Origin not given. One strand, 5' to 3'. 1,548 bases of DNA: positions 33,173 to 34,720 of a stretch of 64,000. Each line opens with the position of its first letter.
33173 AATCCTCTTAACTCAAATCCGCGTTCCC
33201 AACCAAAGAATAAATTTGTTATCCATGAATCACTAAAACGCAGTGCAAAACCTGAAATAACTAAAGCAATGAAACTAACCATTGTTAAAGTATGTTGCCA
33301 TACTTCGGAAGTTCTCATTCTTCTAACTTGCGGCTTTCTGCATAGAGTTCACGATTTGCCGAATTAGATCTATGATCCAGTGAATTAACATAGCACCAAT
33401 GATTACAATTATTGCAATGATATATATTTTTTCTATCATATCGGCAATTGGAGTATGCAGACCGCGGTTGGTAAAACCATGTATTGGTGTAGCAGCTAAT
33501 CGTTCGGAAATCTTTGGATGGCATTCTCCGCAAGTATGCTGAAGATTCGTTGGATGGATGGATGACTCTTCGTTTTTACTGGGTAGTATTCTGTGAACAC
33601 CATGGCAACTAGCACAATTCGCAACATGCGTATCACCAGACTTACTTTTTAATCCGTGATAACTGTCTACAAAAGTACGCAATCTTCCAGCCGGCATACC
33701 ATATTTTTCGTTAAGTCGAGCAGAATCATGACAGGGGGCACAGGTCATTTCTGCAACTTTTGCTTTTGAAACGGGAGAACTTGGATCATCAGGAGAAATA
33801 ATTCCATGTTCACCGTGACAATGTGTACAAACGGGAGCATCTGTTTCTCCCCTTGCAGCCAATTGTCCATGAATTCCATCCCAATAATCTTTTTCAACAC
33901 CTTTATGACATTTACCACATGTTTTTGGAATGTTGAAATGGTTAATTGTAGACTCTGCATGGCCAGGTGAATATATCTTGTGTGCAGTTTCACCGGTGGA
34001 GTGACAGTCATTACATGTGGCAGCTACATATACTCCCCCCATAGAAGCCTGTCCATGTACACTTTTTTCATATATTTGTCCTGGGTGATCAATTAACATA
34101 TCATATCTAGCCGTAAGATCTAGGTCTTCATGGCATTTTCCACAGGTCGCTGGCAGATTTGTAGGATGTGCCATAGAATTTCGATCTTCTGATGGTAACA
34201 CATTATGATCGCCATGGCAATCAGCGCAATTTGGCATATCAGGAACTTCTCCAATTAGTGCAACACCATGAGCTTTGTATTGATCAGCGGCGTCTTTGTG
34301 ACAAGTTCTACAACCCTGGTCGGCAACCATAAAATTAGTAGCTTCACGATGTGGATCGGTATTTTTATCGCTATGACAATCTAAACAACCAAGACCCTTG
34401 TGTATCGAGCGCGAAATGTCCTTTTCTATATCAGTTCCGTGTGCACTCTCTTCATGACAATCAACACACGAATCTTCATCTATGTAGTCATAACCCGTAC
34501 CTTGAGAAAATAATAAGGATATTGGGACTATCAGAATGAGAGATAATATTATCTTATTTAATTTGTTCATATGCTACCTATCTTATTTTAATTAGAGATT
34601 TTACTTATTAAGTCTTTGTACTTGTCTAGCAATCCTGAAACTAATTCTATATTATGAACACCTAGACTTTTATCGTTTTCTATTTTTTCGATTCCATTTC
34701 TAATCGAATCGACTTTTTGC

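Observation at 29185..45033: Roughly 16-kb multiheme-cytochrome island: a candidate inner-membrane-to-surface electron conduit in a non-proteobacterial background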

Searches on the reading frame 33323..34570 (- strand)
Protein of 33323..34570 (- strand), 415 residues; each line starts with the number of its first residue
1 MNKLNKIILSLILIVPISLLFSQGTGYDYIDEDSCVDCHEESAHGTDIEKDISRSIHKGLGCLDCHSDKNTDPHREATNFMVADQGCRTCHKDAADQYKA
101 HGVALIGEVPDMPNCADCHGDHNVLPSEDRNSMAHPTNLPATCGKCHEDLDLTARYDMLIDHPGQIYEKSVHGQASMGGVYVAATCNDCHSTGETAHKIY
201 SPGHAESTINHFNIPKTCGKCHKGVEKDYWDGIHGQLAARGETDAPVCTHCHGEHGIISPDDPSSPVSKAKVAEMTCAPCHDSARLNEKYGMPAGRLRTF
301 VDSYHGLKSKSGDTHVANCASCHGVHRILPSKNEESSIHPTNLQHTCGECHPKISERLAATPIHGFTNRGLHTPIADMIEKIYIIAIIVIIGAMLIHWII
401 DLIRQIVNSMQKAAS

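Call 5: search_protein_families(library=pfam, proteins=[window:33323-34570:-], max_evalue=0.01)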
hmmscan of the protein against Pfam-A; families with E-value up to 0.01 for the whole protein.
window:33323-34570:- (415 aa): 5 families
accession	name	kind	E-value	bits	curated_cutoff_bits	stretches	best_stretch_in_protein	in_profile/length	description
PF14522.11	Cytochrome_C7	-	2.2e-15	56.6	24.8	2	55-119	8-66/67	Cytochrome c7 and related cytochrome c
PF14537.11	Cytochrom_c3_2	-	1.3e-09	38.8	25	1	57-148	4-79/79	Cytochrome c3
PF22113.1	Mtrc-MtrF_II-IV_dom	-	4.5e-09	36.5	30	3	29-195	3-168/176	Outer membrane cytochrome MtrC/MtrF-like, domains II/IV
PF00684.25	DnaJ_CXXCXGXG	-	0.00024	21.7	32.7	0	305-351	5-48/65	DnaJ central domain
PF09699.15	Paired_CXXCH_1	-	0.0008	19.5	20.6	0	59-95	7-40/41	Doubled CXXCH motif (Paired_CXXCH_1)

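Call 9: find_encoding_contigs(protein=window:33323-34570:-, flank=10000, max_places=6)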
Protein window:33323-34570:- (415 aa): no gene with exactly this product is on record in the collection.
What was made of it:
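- Tried and rejected: Exact look-up of the window's 415-aa product returned nothing (call 9).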

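Call 10: find_homologous_proteins(query=window:33323-34570:-, max_evalue=0.00001)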
Query window:33323-34570:- (415 aa): 6962 proteins with E <= 0.00001 among 8000 candidates; the best 120 are listed.
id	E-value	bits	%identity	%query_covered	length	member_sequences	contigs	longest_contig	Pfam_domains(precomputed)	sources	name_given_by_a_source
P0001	3.2e-289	977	100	100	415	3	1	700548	PF14537.12,PF14522.12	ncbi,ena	-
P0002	3.2e-260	881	89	99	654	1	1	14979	PF14537.12,PF01292.27,PF02085.22,PF14522.12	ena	-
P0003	1.1e-258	876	89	99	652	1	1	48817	PF14537.12,PF01292.27,PF14522.12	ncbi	-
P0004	5.7e-239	811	82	99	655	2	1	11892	PF14537.12,PF01292.27,PF14522.12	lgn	-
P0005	2.0e-235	800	80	99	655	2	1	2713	PF14537.12,PF01292.27,PF14522.12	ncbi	ncbi:MAG: cytochrome b/b6 domain-containing protein [Candidatus Neomarinimicrobiota bacterium]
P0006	7.9e-235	798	81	99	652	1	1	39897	PF14537.12,PF01292.27,PF14522.12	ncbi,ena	-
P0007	9.0e-235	797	79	99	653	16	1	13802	PF14537.12,PF01292.27,PF02085.22,PF14522.12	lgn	-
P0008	3.8e-234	795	79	99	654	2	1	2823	PF14537.12,PF01292.27,PF14522.12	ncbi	-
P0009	1.2e-231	787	79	99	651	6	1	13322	PF14537.12,PF01292.27,PF14522.12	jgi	-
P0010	2.1e-231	786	80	99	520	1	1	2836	PF14358.12,PF14537.12,PF01292.27,PF14522.12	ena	-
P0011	2.4e-229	780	78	99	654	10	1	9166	PF14537.12,PF01292.27,PF02085.22,PF14522.12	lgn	-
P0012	5.5e-227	772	79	99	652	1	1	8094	PF14537.12,PF01292.27,PF14522.12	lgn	-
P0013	1.3e-226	771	79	99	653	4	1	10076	PF14358.12,PF14537.12,PF01292.27,PF14522.12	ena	-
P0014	1.6e-226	770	78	99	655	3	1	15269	PF14537.12,PF01292.27,PF14522.12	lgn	-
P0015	1.5e-225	767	77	99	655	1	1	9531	PF14537.12,PF01292.27,PF14522.12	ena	-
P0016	1.9e-223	760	78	99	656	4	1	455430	PF14537.12,PF01292.27,PF14522.12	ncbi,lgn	-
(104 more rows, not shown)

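Call 12: find_encoding_contigs(protein=P0003, flank=10000, max_places=3)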
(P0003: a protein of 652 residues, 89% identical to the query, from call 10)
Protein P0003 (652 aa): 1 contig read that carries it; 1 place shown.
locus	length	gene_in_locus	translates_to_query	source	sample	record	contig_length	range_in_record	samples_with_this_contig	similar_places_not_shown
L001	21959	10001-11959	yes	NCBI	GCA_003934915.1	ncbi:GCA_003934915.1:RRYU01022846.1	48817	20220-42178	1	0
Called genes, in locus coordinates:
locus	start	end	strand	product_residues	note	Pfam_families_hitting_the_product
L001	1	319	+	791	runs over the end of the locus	PF13620:CarboxypepD_reg, PF13715:CarbopepD_reg_2, PF07715:Plug, PF00593:TonB_dep_Rec_b-barrel, PF25183:OMP_b-brl_4 (faint)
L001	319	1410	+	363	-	-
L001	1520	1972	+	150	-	PF00376:MerR, PF13411:MerR_1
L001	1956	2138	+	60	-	-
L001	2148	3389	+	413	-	PF14522:Cytochrome_C7 (faint)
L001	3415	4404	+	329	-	PF00581:Rhodanese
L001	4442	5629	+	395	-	-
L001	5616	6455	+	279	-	PF14537:Cytochrom_c3_2 (faint), PF14522:Cytochrome_C7 (weak), PF22113:Mtrc-MtrF_II-IV_dom (faint)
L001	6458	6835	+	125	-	PF14522:Cytochrome_C7 (faint)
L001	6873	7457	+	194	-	PF14522:Cytochrome_C7 (faint), PF14537:Cytochrom_c3_2 (faint), PF22113:Mtrc-MtrF_II-IV_dom (weak), PF13435:Cytochrome_C554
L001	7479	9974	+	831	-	PF02085:Cytochrom_CIII (faint), PF09699:Paired_CXXCH_1 (faint), PF14522:Cytochrome_C7 (faint), PF14537:Cytochrom_c3_2 (faint), PF01292:Ni_hydr_CYTB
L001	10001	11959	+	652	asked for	PF14522:Cytochrome_C7 (faint), PF14537:Cytochrom_c3_2 (faint), PF01292:Ni_hydr_CYTB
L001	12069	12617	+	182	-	PF01047:MarR (weak), PF12802:MarR_2 (weak)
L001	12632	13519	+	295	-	PF00037:Fer4 (faint), PF12797:Fer4_2 (faint), PF13187:Fer4_9 (faint), PF12838:Fer4_7 (weak), PF13247:Fer4_11, PF12837:Fer4_6 (weak), PF13237:Fer4_10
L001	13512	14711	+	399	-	PF03916:NrfD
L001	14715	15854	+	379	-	PF02085:Cytochrom_CIII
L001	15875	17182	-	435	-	PF01578:Cytochrom_C_asm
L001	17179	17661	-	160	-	-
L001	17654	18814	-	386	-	PF05140:ResB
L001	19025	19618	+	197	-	PF00440:TetR_N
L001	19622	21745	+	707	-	PF13620:CarboxypepD_reg (weak), PF13715:CarbopepD_reg_2, PF07715:Plug, PF00593:TonB_dep_Rec_b-barrel, PF14905:OMP_b-brl_3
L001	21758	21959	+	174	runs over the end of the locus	PF14064:HmuY (weak)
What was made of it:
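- Checked: ccsA/resB orthologues converge on the second unit (call 12).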

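Call 13: find_encoding_contigs(protein=P0016, flank=10000, max_places=3)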
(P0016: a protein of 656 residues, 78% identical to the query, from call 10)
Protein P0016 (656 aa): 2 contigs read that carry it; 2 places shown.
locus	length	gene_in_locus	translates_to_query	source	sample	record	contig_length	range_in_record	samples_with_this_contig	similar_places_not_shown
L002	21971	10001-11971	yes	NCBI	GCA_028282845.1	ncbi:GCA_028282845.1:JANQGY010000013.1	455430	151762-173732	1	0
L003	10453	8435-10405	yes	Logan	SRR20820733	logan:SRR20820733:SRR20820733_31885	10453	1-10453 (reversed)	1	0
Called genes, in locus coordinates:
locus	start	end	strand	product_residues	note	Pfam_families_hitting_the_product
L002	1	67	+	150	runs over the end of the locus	PF13411:MerR_1, PF00376:MerR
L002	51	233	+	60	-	-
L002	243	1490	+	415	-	PF14522:Cytochrome_C7 (faint)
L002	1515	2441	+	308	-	PF00581:Rhodanese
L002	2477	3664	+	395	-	-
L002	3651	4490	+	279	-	PF14522:Cytochrome_C7 (weak), PF14537:Cytochrom_c3_2 (faint), PF22113:Mtrc-MtrF_II-IV_dom (faint), PF14522:Cytochrome_C7 (weak)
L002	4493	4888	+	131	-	PF14522:Cytochrome_C7 (faint)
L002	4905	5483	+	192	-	PF14522:Cytochrome_C7 (faint), PF22113:Mtrc-MtrF_II-IV_dom, PF09699:Paired_CXXCH_1 (faint), PF13435:Cytochrome_C554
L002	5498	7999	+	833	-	PF02085:Cytochrom_CIII (faint), PF09699:Paired_CXXCH_1 (faint), PF14522:Cytochrome_C7 (faint), PF14537:Cytochrom_c3_2 (weak), PF01292:Ni_hydr_CYTB (weak)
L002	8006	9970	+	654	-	PF03264:Cytochrom_NNT, PF02085:Cytochrom_CIII (faint), PF14522:Cytochrome_C7 (faint), PF14537:Cytochrom_c3_2 (weak), PF22113:Mtrc-MtrF_II-IV_dom (weak)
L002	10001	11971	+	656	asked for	PF14522:Cytochrome_C7 (faint), PF14537:Cytochrom_c3_2 (faint), PF01292:Ni_hydr_CYTB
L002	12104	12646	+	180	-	PF12802:MarR_2 (weak), PF01047:MarR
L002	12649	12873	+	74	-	-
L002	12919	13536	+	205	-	PF13187:Fer4_9 (faint), PF12838:Fer4_7 (weak), PF13247:Fer4_11, PF00037:Fer4 (weak), PF12797:Fer4_2 (weak), PF12837:Fer4_6 (weak), PF13237:Fer4_10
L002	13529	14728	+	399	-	PF03916:NrfD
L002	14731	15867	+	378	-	PF02085:Cytochrom_CIII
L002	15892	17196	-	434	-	PF01578:Cytochrom_C_asm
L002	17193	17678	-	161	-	-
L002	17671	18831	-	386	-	PF05140:ResB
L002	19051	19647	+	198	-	PF00440:TetR_N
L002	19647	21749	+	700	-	PF13620:CarboxypepD_reg, PF13715:CarbopepD_reg_2, PF07715:Plug, PF00593:TonB_dep_Rec_b-barrel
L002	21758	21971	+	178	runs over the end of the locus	PF14064:HmuY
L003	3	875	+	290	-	?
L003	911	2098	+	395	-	-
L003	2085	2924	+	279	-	PF14522:Cytochrome_C7 (weak), PF14537:Cytochrom_c3_2 (faint), PF22113:Mtrc-MtrF_II-IV_dom (faint), PF14522:Cytochrome_C7 (weak)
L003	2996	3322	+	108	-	PF14522:Cytochrome_C7 (faint)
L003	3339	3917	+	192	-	PF14522:Cytochrome_C7 (faint), PF22113:Mtrc-MtrF_II-IV_dom, PF09699:Paired_CXXCH_1 (faint), PF13435:Cytochrome_C554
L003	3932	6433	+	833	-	PF02085:Cytochrom_CIII (faint), PF09699:Paired_CXXCH_1 (faint), PF14522:Cytochrome_C7 (faint), PF14537:Cytochrom_c3_2 (weak), PF01292:Ni_hydr_CYTB (weak)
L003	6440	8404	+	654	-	PF03264:Cytochrom_NNT, PF02085:Cytochrom_CIII (faint), PF14522:Cytochrome_C7 (faint), PF14537:Cytochrom_c3_2 (weak), PF22113:Mtrc-MtrF_II-IV_dom (weak)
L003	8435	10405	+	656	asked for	PF14522:Cytochrome_C7 (faint), PF14537:Cytochrom_c3_2 (faint), PF01292:Ni_hydr_CYTB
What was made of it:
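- Checked: Each 'cytochrome b' is the C-terminal domain of a fused multiheme-cytochrome b protein in all relatives (calls 10, 12, 13).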

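Call 21: search_protein_families(library=ncbifam, proteins=[L001:4442-5629:+, L001:5616-6455:+, L001:6458-6835:+, L001:6873-7457:+, L001:7479-9974:+, L002:8006-9970:+, L001:10001-11959:+], max_evalue=0.01)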
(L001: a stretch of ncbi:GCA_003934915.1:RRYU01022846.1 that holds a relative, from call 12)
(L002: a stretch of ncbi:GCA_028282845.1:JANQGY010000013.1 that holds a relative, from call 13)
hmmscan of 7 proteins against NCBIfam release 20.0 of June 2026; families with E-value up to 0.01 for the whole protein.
L001:4442-5629:+ (395 aa): 0 families

L001:5616-6455:+ (279 aa): 3 families
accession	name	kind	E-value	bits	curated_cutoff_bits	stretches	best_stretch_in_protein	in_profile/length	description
NF041781.1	mnquin_red_QrcA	equivalog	3.6e-12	46.2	180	2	8-72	16-76/174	menaquinone reductase multiheme cytochrome c subunit QrcA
NF043011.1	CytC7_Geobact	equivalog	1.9e-08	34.7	120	2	97-149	32-83/89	cytochrome c7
NF038038.1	cytoc_DsrJ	equivalog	0.00082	19.7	100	0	35-80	89-121/121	sulfate reduction electron transfer complex DsrMKJOP subunit DsrJ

L001:6458-6835:+ (125 aa): 1 family
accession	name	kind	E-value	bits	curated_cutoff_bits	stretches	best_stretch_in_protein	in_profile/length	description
NF045722.1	c3_cytochr_TmcA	equivalog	0.00015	21.7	114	1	31-122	40-124/125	acidic tetraheme cytochrome c3 TmcA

L001:6873-7457:+ (194 aa): 7 families
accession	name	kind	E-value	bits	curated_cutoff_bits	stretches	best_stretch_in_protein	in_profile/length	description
NF041198.1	UshA_like_PCGU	equivalog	1.1e-17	63.9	275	1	18-171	401-511/519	UshA-like (seleno)protein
NF043010.1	Cyt554_Nsmonas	equivalog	1.1e-11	44.5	400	1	6-142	9-128/238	cytochrome c-550 CycA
NF041028.1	decahem_GSU2203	exception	1.9e-07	30.6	325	1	121-172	66-112/317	GSU2203 family decaheme c-type cytochrome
TIGR03508.1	decahem_SO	subfamily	1.8e-06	27.6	192.2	1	112-171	24-80/258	DmsE family decaheme c-type cytochrome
TIGR01904.2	GSu_C4xC__C2xCH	domain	5.2e-05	22.9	27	0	121-137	48-64/73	CxxxxCH/CxxCH domain c-type cytochrome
TIGR03507.1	decahem_SO1788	subfamily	0.00032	19.3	209.3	0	26-98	244-316/672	OmcA/MtrC family decaheme c-type cytochrome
TIGR01905.1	paired_CXXCH_1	subfamily_domain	0.003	17.4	25.2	0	159-170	4-15/41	doubled CXXCH domain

L001:7479-9974:+ (831 aa): 8 families
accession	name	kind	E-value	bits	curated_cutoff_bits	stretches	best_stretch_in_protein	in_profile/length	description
TIGR03508.1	decahem_SO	subfamily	2e-27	96.3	192.2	3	300-495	70-251/258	DmsE family decaheme c-type cytochrome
NF041028.1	decahem_GSU2203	exception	5.1e-15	55.5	325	2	133-330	101-275/317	GSU2203 family decaheme c-type cytochrome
TIGR01583.1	formate-DH-gamm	equivalog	5.7e-13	49.3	115.85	1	565-750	1-167/204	formate dehydrogenase subunit gamma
NF008659.0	PRK11659.1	equivalog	2.2e-09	37.2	184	0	458-498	136-173/188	cytochrome c nitrite reductase pentaheme subunit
TIGR03146.1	cyt_nit_nrfB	equivalog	8.4e-08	32.6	166.6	0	456-495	108-144/145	cytochrome c nitrite reductase pentaheme subunit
TIGR01905.1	paired_CXXCH_1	subfamily_domain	1.5e-07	31.2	25.2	1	273-309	7-38/41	doubled CXXCH domain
NF049875.1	NetB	exception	0.00094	19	380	1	17-44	132-159/211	Nrf-like electron transfer protein NetB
TIGR03153.1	cytochr_NrfH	equivalog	0.0073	16.4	134.2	0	134-172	29-63/138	cytochrome c nitrite reductase small subunit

L002:8006-9970:+ (654 aa): 7 families
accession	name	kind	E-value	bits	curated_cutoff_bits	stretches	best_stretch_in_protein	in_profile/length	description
TIGR03153.1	cytochr_NrfH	equivalog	4.7e-15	55.8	134.2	1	11-152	5-136/138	cytochrome c nitrite reductase small subunit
TIGR03508.1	decahem_SO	subfamily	1.1e-10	41.5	192.2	1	105-288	5-175/258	DmsE family decaheme c-type cytochrome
TIGR03507.1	decahem_SO1788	subfamily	6.3e-07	28.2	209.3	2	210-351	163-305/672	OmcA/MtrC family decaheme c-type cytochrome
NF045713.1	CxxCH_16_HmcA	equivalog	4.2e-06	25.6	400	1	452-584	133-262/541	sulfate respiration complex hexadecaheme cytochrome HmcA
NF011606.0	PRK15032.1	equivalog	3.3e-05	23.2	455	1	15-87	25-104/390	pentaheme c-type cytochrome TorC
TIGR02162.1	torC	equivalog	9.1e-05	21.9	478.2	1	28-92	38-109/387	pentaheme c-type cytochrome TorC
NF041781.1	mnquin_red_QrcA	equivalog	0.00045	19.9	180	1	242-289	27-73/174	menaquinone reductase multiheme cytochrome c subunit QrcA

L001:10001-11959:+ (652 aa): 6 families
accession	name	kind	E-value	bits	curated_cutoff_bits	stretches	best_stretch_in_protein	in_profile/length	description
TIGR01583.1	formate-DH-gamm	equivalog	3.6e-14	53.2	115.85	1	414-630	2-203/204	formate dehydrogenase subunit gamma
NF007924.0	PRK10639.1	equivalog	1.5e-06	28.1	341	1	411-633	4-207/211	formate dehydrogenase cytochrome b556 subunit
TIGR04257.1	nanowire_3heme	domain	1.7e-05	24.9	40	0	183-224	24-61/75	c(7)-type cytochrome triheme domain-containing protein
NF040968.1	FeS_ExtO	equivalog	4.4e-05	22.5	200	1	33-98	22-77/416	selenite/tellurite reduction operon b-type cytochrome iron-sulfur cluster-binding subunit ExtO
NF040967.1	cytc_ExtN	equivalog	6.2e-05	22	200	1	33-98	22-77/415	selenite/tellurite reduction operon c-type cytochrome ExtN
TIGR03153.1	cytochr_NrfH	equivalog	0.0001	22.4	134.2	1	9-71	3-64/138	cytochrome c nitrite reductase small subunit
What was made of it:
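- On Porin-cytochrome trans-outer-membrane conduit (Pcc/Mtr type, functional class): Only sub-threshold DmsE/MtrC-model hits fall on other cytochromes (call 21).
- On NapC/NirT (NrfH/CymA) quinol dehydrogenases: NrfH model 4.7e-15 on the L002 orthologue, below its equivalog cut-off (call 21).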

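Call 30: search_protein_families(library=ncbifam, proteins=[L001:4442-5629:+], max_evalue=10)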
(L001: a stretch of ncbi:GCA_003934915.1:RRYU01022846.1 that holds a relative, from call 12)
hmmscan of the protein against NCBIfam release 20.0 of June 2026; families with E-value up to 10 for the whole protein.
L001:4442-5629:+ (395 aa): 0 families

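Call 40: search_solved_structures(query=L001:4442-5629:+, max_evalue=10)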
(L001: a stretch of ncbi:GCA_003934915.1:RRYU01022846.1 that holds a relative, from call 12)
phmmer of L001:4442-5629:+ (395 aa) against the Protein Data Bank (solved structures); distinct sequences matched with E-value up to 10: 1.
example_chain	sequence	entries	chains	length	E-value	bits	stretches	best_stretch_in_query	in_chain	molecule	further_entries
23vl_A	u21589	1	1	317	1.8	11.1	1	309-359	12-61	adenylyl-sulfate kinase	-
